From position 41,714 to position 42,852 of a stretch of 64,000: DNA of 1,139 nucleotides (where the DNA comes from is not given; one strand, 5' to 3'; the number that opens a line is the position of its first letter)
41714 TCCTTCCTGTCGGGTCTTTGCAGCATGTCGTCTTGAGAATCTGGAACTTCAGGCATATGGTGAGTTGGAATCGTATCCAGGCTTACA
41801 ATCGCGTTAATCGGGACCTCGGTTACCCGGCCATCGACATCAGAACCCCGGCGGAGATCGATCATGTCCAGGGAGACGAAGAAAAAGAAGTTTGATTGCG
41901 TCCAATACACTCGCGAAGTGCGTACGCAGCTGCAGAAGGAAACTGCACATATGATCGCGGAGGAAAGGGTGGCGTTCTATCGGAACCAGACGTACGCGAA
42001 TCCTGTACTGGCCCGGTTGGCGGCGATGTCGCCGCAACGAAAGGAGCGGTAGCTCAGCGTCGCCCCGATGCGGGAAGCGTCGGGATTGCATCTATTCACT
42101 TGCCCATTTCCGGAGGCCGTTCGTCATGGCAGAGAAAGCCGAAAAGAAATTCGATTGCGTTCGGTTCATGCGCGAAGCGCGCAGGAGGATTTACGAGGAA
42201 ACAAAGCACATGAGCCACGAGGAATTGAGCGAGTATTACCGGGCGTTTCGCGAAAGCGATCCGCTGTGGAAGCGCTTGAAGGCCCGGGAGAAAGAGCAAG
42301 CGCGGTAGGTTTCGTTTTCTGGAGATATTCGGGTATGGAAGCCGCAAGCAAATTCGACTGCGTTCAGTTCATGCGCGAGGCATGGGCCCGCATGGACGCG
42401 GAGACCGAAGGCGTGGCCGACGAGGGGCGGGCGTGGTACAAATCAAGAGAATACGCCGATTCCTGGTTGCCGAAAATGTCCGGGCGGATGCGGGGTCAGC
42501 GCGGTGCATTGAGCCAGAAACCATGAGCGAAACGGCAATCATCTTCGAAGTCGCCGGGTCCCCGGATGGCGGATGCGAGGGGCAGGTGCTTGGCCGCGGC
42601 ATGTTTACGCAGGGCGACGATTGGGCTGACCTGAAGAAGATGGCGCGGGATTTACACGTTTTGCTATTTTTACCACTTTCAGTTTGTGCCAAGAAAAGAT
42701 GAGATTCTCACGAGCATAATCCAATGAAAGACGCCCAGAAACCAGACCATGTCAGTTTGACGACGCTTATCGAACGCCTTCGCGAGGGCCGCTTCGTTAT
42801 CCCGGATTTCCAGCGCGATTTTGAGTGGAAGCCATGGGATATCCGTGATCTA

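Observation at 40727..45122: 4.3-kb accessory islet bounded by 134-bp direct repeats and lacking any recombinase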

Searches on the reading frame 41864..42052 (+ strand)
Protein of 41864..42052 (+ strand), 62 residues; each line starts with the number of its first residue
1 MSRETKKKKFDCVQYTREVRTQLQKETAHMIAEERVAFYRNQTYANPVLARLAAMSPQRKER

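Call 12: search_protein_families(library=pfam, proteins=[window:41864-42052:+], max_evalue=0.01)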
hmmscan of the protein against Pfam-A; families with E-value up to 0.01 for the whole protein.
window:41864-42052:+ (62 aa): 0 families

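Call 13: search_protein_families(library=ncbifam, proteins=[window:41864-42052:+], max_evalue=0.01)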
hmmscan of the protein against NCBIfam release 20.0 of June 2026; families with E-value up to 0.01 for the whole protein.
window:41864-42052:+ (62 aa): 0 families

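Call 22: find_homologous_proteins(query=A2, max_evalue=0.001)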
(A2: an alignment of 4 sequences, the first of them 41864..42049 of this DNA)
Query A2 (4 sequences) (62 aa, profile of the alignment): 41 proteins with E <= 0.001 among 49 candidates.
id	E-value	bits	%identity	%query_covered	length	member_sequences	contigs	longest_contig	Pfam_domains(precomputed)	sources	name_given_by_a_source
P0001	2.6e-28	116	97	100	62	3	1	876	-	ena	-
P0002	3.7e-28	115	97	100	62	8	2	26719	-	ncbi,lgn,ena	-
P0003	7.3e-27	111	90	100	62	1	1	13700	-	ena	-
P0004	6.2e-26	108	38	82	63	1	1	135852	-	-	-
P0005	1.9e-25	106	95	100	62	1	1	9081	-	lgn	-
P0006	4.8e-25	105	43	82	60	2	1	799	-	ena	-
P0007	1.3e-24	104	49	85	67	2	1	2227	-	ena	-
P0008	8.3e-24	101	44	73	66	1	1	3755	-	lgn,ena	-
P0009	2.1e-23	100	43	82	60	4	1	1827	-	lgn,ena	-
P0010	2.3e-23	100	41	87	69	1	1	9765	-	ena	-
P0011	2.1e-22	97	50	97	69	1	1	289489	-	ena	-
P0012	2.6e-22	96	38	85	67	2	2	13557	-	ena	-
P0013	2.6e-22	96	66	98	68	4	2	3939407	-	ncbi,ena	-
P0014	3.7e-22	96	45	76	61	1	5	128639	-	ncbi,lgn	-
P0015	4.3e-22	96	47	82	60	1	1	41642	-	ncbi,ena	-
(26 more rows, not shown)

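Call 23: find_encoding_contigs(protein=P0002, flank=10000, max_places=6)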
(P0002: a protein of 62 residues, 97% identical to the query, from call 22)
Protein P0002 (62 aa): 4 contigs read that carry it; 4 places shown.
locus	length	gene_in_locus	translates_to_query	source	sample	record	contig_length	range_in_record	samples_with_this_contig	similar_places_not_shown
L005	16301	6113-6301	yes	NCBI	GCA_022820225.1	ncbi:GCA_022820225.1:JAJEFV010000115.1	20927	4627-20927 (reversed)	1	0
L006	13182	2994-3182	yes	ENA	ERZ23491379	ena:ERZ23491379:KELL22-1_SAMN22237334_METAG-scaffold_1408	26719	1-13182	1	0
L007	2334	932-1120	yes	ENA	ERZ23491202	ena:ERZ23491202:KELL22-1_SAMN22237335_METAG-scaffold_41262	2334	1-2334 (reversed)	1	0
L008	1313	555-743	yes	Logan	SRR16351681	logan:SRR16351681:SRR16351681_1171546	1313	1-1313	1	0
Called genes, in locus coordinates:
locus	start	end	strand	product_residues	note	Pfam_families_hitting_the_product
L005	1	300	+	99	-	?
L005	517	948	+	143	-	-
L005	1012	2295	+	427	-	PF01773:Nucleos_tra2_N, PF07670:Gate, PF07662:Nucleos_tra2_C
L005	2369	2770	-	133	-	PF08570:DUF1761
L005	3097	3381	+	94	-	PF19891:DUF6364 (weak)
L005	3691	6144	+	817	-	PF12161:HsdM_N, PF02384:N6_Mtase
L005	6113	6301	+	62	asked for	-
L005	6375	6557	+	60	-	-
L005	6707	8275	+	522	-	PF01420:Methylase_S (faint)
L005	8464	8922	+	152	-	PF22398:DUF6978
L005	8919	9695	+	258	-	PF08861:DUF1828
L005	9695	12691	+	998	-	PF04313:HSDR_N, PF00270:DEAD (weak), PF04851:ResIII, PF18766:SWI2_SNF2, PF22679:T1R_D3-like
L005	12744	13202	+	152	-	-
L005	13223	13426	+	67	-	-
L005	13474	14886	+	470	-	PF00474:SSF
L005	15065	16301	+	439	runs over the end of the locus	PF13177:DNA_pol3_delta2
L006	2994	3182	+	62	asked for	-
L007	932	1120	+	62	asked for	-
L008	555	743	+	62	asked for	-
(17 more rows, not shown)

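Call 24: find_encoding_contigs(protein=P0003, flank=10000, max_places=6)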
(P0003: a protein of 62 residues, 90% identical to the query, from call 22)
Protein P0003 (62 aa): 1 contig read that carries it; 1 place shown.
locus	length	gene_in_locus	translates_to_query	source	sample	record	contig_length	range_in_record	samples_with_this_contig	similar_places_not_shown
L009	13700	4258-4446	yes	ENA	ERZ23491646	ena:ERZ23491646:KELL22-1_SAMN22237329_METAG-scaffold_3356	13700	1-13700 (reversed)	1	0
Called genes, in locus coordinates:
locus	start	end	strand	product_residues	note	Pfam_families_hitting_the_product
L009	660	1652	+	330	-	PF13749:HATPase_c_4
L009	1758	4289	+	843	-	PF12161:HsdM_N, PF02384:N6_Mtase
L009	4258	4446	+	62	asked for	-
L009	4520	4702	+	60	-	-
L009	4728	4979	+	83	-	-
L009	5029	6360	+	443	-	PF01420:Methylase_S (weak)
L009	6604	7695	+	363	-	PF01734:Patatin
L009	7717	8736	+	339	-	PF21654:DncV-like_NTFase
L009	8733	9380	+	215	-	-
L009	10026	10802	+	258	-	PF08861:DUF1828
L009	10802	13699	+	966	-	?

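Call 25: find_encoding_contigs(protein=P0013, flank=10000, max_places=6)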
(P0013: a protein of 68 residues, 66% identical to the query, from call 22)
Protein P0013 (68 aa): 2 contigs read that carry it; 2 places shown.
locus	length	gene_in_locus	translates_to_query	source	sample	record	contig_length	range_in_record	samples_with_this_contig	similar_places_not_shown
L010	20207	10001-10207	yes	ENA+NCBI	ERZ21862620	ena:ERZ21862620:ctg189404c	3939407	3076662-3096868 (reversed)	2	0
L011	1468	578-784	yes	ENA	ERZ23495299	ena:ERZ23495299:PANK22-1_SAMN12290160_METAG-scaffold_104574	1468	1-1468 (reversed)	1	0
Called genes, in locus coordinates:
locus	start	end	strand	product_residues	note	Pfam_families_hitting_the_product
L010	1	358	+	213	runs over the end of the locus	PF02666:PS_Dcarbxylase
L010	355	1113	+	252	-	PF01066:CDP-OH_P_transf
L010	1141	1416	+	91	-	PF14209:DUF4321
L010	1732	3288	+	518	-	PF01839:FG-GAP (faint), PF13517:FG-GAP_3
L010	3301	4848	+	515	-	PF01425:Amidase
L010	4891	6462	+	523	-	PF02934:GatB_N, PF02637:GatB_Yqey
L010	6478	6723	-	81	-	-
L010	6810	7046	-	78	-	-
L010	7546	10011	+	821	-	PF12161:HsdM_N, PF02384:N6_Mtase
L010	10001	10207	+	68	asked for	-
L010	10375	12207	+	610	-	PF03235:GmrSD_N, PF07510:GmrSD_C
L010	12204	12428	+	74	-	-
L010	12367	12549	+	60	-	-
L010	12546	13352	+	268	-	PF09509:Hypoth_Ymh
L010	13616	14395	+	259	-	-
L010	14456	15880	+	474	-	PF01420:Methylase_S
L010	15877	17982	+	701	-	PF13175:AAA_15, PF13304:AAA_21, PF20469:OLD-like_TOPRIM (faint), PF13175:AAA_15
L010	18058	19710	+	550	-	PF04326:SLFN_AlbA_2, PF13749:HATPase_c_4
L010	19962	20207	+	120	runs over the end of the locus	-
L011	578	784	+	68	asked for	-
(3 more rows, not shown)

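Call 70: search_protein_families(library=padloc, proteins=[window:41864-42049:+], max_evalue=0.01)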
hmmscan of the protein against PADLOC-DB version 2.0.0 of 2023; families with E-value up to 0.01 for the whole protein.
window:41864-42049:+ (62 aa): 0 families

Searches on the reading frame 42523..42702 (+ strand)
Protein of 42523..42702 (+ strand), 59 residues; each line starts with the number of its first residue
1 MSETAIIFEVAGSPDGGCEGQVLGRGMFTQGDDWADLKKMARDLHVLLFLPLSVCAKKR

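Call 12: search_protein_families(library=pfam, proteins=[window:42523-42702:+], max_evalue=0.01)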
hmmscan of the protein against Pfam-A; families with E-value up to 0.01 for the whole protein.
window:42523-42702:+ (59 aa): 0 families

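Call 13: search_protein_families(library=ncbifam, proteins=[window:42523-42702:+], max_evalue=0.01)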
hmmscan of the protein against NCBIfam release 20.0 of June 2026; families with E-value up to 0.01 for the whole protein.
window:42523-42702:+ (59 aa): 0 families

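Call 69: search_protein_families(library=pfam, proteins=[window:42523-42699:+], max_evalue=5)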
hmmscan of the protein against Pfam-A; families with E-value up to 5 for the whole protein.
window:42523-42699:+ (59 aa): 0 families

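Call 70: search_protein_families(library=padloc, proteins=[window:42523-42699:+], max_evalue=0.01)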
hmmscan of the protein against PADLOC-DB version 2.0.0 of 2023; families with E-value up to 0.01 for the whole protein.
window:42523-42699:+ (59 aa): 0 families

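Call 72: search_solved_structures(query=window:42523-42699:+, max_evalue=5)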
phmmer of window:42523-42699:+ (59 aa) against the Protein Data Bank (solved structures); distinct sequences matched with E-value up to 5: 2.
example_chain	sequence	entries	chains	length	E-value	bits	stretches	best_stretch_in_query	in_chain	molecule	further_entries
8r8n_A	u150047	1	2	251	0.15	15.3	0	30-44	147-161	HalluTIM2-2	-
6xqi_A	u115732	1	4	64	1.7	12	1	24-54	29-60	Protein Vpr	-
